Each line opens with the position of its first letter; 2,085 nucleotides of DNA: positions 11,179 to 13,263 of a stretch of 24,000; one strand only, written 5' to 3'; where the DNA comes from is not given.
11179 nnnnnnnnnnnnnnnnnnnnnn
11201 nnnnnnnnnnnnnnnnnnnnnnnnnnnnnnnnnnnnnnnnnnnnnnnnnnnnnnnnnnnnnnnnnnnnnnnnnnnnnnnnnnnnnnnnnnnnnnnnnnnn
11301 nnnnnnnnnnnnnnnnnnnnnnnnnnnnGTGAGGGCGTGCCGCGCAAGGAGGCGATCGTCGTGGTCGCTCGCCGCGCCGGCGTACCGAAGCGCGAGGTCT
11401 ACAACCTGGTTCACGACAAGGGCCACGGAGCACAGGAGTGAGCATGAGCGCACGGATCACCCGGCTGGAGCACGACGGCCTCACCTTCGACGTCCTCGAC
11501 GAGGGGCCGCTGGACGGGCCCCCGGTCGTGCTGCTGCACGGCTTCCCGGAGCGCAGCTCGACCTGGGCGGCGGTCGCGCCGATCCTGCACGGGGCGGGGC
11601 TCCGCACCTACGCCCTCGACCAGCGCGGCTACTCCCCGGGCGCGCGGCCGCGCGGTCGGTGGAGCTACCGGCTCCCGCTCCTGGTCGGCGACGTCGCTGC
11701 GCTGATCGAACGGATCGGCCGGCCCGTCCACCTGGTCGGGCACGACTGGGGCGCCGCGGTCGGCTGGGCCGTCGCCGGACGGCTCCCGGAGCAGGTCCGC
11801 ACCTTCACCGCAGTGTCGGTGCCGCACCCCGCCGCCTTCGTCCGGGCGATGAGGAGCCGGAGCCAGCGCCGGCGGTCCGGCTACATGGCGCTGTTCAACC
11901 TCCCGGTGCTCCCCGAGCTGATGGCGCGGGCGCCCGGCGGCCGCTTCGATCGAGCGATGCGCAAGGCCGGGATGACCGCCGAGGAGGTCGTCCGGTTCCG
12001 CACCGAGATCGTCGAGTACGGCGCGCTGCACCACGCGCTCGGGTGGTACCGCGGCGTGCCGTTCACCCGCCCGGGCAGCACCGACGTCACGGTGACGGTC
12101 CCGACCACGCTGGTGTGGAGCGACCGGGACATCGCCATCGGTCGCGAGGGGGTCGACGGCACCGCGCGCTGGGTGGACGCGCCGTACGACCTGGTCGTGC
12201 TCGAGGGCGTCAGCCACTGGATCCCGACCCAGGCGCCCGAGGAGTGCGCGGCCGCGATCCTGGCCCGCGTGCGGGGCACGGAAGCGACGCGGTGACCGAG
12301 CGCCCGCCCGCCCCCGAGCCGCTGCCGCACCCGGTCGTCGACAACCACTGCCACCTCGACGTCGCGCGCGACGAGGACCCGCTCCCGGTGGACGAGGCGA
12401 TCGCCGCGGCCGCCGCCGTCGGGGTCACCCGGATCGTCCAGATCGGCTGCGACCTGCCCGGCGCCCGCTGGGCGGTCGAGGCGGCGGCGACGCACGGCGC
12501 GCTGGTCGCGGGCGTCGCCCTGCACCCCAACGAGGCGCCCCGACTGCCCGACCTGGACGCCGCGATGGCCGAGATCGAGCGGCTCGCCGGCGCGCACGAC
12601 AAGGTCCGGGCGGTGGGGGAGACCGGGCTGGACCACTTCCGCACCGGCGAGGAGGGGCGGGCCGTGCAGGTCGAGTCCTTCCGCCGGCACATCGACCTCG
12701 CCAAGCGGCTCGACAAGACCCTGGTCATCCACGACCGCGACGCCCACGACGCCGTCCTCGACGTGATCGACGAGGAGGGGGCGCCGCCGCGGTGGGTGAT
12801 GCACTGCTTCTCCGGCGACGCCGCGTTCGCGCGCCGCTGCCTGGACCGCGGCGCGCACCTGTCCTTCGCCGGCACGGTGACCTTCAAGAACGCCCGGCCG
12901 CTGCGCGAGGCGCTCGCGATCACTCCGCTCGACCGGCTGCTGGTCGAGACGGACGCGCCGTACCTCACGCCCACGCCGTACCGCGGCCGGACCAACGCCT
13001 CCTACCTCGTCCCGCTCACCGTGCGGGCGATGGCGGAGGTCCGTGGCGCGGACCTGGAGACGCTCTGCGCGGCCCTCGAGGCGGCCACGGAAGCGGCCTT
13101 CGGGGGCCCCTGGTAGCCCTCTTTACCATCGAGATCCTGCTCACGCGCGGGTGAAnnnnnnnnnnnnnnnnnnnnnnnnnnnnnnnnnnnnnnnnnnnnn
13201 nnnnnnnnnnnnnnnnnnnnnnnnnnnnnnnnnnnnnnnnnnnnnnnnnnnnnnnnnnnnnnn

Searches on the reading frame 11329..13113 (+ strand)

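Call 21: search_protein_families(library=pfam, proteins=[window:11329-13113:+], max_evalue=0.00001)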
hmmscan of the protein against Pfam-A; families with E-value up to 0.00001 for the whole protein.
window:11329-13113:+ (595 aa): 1 family
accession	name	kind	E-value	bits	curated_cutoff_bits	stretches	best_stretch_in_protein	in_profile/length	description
PF01026.27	TatD_DNase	-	1.8e-71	240.9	27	1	337-592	1-253/253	TatD related DNase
